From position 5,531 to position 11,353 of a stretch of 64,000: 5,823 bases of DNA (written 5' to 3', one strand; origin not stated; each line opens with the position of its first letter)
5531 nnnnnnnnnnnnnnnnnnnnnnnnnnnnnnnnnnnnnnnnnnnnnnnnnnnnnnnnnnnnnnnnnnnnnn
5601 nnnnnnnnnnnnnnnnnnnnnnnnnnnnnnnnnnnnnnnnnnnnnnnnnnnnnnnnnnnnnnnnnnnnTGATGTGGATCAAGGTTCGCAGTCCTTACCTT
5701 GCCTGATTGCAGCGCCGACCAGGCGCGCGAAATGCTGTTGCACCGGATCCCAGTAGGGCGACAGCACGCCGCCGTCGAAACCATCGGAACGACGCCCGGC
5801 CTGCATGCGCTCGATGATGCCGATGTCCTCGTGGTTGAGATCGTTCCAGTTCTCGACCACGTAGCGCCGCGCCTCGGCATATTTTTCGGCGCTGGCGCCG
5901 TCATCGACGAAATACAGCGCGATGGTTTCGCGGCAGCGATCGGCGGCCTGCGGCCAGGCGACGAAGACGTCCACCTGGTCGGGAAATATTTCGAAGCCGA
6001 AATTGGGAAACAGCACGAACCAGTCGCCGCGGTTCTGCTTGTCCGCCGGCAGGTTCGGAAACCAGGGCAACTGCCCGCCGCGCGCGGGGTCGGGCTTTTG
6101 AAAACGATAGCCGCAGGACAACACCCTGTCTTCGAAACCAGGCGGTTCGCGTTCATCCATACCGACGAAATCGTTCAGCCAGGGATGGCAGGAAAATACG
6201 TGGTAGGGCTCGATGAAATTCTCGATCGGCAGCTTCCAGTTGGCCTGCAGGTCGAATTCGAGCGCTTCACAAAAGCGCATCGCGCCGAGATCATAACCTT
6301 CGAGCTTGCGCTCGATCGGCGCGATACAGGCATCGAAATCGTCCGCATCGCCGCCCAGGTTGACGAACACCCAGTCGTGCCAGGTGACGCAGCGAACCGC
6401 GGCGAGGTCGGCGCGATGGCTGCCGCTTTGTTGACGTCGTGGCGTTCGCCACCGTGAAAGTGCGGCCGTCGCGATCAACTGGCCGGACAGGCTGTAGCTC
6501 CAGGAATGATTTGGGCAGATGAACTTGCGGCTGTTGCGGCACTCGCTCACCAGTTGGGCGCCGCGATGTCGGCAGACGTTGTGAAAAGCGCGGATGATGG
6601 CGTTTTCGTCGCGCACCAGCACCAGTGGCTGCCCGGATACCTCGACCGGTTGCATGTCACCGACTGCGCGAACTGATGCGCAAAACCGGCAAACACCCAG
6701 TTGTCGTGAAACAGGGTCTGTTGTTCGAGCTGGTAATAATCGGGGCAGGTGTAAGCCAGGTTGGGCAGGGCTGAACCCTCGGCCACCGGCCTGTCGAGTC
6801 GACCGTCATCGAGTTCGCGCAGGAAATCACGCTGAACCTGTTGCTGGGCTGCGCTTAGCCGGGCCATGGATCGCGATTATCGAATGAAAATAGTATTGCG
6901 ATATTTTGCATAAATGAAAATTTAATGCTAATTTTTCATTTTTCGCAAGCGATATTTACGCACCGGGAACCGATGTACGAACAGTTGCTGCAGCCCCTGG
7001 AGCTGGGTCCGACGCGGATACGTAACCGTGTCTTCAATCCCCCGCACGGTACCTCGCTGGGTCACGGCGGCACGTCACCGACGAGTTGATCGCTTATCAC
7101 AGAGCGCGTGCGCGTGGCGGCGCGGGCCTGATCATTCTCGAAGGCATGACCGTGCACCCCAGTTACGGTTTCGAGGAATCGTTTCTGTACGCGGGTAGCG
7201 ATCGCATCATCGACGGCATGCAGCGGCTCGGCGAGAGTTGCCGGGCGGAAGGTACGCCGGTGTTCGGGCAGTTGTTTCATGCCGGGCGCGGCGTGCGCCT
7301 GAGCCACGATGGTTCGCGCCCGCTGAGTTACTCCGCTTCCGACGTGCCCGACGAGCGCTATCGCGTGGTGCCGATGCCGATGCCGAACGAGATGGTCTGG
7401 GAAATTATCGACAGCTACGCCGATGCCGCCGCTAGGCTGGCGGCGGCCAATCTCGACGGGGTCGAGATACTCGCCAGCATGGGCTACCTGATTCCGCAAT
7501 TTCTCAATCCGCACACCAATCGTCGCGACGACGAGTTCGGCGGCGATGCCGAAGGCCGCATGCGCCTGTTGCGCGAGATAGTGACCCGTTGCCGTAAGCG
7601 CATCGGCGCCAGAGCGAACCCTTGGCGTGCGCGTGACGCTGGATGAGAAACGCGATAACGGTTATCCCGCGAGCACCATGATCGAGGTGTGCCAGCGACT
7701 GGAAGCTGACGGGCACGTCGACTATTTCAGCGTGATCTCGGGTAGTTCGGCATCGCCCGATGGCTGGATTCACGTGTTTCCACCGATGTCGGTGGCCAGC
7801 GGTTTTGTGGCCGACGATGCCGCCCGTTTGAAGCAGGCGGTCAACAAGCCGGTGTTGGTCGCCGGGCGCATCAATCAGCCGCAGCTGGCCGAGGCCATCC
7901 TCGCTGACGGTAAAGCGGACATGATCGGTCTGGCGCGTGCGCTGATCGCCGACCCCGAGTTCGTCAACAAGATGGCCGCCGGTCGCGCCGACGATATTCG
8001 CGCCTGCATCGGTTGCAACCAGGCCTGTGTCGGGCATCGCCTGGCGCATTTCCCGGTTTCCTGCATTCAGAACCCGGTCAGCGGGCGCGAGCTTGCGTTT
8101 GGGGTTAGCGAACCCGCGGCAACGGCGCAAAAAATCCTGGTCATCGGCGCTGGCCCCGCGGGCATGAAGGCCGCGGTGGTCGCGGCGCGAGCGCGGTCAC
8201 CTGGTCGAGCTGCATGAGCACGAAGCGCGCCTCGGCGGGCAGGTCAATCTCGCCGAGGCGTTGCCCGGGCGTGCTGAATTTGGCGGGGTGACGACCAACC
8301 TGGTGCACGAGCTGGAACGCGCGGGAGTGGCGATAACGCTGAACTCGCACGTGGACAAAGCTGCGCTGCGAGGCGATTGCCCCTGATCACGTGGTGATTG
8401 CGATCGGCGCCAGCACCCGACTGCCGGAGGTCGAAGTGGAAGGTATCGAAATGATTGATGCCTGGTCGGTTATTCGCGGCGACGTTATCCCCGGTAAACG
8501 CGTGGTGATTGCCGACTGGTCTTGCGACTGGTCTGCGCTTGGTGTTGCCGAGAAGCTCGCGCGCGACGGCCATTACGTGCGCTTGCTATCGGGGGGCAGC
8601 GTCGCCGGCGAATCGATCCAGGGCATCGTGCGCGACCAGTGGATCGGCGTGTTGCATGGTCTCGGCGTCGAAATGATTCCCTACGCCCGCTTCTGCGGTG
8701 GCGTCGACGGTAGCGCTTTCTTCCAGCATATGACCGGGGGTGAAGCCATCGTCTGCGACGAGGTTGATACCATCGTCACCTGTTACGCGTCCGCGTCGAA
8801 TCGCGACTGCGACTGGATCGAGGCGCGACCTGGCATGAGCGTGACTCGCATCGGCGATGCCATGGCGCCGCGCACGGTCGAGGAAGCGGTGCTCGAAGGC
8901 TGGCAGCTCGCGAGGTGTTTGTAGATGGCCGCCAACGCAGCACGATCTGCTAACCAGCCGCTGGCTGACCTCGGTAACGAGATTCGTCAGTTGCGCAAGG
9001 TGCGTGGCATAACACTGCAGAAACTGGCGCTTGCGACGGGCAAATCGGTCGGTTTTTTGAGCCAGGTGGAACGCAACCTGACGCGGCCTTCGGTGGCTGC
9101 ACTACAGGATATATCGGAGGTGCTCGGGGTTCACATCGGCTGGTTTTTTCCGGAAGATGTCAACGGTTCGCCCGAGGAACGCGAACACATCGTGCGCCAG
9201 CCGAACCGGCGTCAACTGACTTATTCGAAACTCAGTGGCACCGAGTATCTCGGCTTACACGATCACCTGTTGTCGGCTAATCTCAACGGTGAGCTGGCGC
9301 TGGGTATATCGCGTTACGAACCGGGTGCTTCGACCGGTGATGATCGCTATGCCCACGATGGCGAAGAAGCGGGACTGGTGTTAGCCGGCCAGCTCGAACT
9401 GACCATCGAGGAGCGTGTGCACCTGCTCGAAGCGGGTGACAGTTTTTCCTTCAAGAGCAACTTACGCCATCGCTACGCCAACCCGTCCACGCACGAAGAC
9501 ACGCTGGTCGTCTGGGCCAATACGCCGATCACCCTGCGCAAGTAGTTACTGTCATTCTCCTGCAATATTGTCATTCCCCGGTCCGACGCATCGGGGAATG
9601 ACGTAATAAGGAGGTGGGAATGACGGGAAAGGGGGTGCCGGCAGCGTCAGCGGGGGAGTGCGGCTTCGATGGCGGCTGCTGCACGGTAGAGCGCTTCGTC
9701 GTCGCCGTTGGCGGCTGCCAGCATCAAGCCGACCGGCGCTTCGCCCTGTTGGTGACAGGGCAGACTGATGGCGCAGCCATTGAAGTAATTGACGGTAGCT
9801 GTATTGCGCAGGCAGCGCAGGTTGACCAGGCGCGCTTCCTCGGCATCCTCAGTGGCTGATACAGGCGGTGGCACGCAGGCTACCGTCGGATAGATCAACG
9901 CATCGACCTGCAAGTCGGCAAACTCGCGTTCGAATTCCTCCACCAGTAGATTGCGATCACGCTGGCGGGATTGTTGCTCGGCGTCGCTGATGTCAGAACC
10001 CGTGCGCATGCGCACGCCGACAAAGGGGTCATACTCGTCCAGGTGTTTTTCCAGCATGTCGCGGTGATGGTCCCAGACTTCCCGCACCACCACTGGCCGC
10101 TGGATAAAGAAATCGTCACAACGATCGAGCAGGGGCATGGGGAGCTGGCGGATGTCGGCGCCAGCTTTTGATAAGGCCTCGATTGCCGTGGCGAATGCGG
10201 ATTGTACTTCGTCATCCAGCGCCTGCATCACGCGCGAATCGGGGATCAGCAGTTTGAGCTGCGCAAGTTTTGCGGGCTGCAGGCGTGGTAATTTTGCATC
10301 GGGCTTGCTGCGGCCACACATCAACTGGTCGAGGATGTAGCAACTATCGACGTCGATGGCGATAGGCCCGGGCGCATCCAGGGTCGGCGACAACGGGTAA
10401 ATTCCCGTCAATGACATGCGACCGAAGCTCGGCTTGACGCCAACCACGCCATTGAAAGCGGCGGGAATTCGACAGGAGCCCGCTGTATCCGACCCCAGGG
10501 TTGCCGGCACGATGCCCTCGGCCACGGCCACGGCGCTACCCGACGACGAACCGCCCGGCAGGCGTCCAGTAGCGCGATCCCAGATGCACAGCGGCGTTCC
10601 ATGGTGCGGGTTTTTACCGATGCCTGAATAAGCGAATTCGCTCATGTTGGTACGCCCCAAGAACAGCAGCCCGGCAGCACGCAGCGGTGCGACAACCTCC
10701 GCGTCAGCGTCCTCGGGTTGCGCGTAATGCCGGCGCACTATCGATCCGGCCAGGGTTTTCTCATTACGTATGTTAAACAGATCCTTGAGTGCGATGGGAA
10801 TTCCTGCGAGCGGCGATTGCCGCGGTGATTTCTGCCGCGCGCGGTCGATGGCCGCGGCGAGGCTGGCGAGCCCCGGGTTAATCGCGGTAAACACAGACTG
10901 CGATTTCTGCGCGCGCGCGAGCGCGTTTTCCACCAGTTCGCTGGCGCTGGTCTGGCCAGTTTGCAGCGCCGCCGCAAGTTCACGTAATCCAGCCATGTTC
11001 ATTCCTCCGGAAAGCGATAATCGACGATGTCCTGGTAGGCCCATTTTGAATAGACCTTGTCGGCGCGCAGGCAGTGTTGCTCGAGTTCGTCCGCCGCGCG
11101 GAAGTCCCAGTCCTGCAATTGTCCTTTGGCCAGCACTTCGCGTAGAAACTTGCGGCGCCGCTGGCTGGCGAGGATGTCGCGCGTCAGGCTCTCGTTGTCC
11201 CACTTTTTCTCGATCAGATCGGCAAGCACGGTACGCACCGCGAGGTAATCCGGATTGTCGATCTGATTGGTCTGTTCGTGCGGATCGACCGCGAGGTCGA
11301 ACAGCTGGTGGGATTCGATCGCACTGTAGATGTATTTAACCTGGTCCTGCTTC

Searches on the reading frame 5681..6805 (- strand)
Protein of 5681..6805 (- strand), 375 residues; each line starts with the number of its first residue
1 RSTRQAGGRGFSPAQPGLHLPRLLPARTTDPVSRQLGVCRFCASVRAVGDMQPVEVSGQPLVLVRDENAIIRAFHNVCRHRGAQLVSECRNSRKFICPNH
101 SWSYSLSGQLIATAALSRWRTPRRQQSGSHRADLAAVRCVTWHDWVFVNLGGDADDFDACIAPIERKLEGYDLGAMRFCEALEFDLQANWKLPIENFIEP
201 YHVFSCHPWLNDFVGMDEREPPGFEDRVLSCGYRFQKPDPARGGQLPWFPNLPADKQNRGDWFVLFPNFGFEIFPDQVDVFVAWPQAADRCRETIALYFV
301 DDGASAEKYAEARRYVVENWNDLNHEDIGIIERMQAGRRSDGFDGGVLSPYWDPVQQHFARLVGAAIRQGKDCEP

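Call 5: search_protein_families(library=pfam, proteins=[window:5681-6805:-], max_evalue=0.01)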
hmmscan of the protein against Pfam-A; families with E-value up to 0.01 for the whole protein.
window:5681-6805:- (375 aa): 2 families
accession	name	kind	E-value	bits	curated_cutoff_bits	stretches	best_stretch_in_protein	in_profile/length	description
PF00848.25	Ring_hydroxyl_A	-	4.4e-35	121.9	24.9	1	177-366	5-205/208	Ring hydroxylating alpha subunit (catalytic domain)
PF00355.32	Rieske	-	5.2e-17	62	20.3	1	48-118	13-83/88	Rieske [2Fe-2S] domain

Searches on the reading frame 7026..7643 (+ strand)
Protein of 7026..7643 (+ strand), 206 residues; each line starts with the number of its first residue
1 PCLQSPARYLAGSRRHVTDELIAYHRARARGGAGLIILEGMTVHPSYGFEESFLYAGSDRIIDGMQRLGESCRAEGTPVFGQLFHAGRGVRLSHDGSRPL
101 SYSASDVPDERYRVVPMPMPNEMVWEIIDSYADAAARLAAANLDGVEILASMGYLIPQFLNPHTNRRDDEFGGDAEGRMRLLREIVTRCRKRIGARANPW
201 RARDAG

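Call 5: search_protein_families(library=pfam, proteins=[window:7026-7643:+], max_evalue=0.01)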
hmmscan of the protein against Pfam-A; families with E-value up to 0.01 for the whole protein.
window:7026-7643:+ (206 aa): 1 family
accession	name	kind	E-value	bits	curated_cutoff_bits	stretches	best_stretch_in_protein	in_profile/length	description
PF00724.26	Oxidored_FMN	-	1.1e-30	107.6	27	1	8-195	23-218/342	NADH:flavin oxidoreductase / NADH oxidase family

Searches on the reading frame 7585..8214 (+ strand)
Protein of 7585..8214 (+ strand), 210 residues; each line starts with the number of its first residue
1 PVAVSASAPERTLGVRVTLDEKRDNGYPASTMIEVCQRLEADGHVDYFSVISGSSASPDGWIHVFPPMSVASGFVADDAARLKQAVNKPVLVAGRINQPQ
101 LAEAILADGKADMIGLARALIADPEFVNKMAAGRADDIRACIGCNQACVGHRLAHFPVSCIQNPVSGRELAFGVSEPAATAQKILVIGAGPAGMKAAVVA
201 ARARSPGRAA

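Call 5: search_protein_families(library=pfam, proteins=[window:7585-8214:+], max_evalue=0.01)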
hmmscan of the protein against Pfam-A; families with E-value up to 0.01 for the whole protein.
window:7585-8214:+ (210 aa): 1 family
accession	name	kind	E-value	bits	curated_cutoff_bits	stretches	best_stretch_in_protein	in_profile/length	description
PF00724.26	Oxidored_FMN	-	1.2e-11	44.9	27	1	77-136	282-341/342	NADH:flavin oxidoreductase / NADH oxidase family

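Call 49: search_protein_representatives(protein=window:7609-8190:+)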
Query: 194 residues. Proteins with E-value up to 0.001 (for the whole library): 8575; up to 1e-10: 5433; up to 1e-30: 274. The best 150 are listed.
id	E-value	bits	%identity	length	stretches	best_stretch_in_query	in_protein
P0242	7.9e-73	260.6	63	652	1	1-194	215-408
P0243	1.6e-55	204.2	63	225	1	2-159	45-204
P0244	2.1e-55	203.8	54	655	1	5-193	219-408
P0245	2.7e-55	203.5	53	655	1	1-193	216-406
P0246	4.3e-54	199.5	54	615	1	4-193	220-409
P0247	1.6e-53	197.6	52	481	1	2-194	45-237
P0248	8.2e-53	195.4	51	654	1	6-193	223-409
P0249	5.7e-51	189.4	53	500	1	4-193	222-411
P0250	8.1e-51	188.9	52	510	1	5-193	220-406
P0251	1.3e-49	184.9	54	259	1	36-190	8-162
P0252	2.3e-49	184.1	52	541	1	5-171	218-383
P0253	1.1e-47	178.7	50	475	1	4-193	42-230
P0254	1.1e-47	178.6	46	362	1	1-193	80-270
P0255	1.4e-47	178.3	48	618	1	4-193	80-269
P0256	2.2e-47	177.6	48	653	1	2-193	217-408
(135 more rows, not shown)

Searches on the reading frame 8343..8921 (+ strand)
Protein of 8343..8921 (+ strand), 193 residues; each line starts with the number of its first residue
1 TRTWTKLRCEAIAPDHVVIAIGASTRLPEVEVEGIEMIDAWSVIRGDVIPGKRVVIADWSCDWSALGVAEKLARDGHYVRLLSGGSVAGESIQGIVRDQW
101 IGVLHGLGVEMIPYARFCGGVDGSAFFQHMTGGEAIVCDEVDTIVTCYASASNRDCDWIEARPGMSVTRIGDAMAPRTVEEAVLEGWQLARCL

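Call 5: search_protein_families(library=pfam, proteins=[window:8343-8921:+], max_evalue=0.01)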
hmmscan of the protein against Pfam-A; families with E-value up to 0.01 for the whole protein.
window:8343-8921:+ (193 aa): 1 family
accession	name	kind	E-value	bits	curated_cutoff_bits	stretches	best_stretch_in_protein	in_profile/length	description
PF22620.2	OYE-like_second_a-b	-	5.7e-05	23.6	25.5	1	42-90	5-53/128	OYE-like second alpha/beta domain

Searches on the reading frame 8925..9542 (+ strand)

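Call 17: search_protein_families(library=pfam, proteins=[window:8925-9542:+], max_evalue=0.001)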
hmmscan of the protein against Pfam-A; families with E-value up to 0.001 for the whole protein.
window:8925-9542:+ (206 aa): 5 families
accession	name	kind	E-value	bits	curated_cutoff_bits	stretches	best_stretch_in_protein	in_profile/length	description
PF07883.17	Cupin_2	-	2.8e-16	59.4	27.2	1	129-196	3-67/70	Cupin domain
PF01381.28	HTH_3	-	3.3e-12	46.7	23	1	20-74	1-55/55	Helix-turn-helix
PF13560.12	HTH_31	-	5.3e-07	30.3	27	1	15-69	1-56/64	Helix-turn-helix domain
PF02311.25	AraC_binding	-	0.0002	21.5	21.1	1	141-188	18-65/135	AraC-like ligand binding domain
PF12844.13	HTH_19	-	0.00049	20.4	30.2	1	17-75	1-59/64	Helix-turn-helix domain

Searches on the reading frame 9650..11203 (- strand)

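Call 17: search_protein_families(library=pfam, proteins=[window:9650-11203:-], max_evalue=0.001)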
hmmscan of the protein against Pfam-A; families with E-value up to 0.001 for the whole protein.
window:9650-11203:- (518 aa): 1 family
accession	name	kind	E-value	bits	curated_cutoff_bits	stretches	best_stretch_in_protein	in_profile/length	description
PF01425.27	Amidase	-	1.7e-82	278.3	27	1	89-505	1-444/445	Amidase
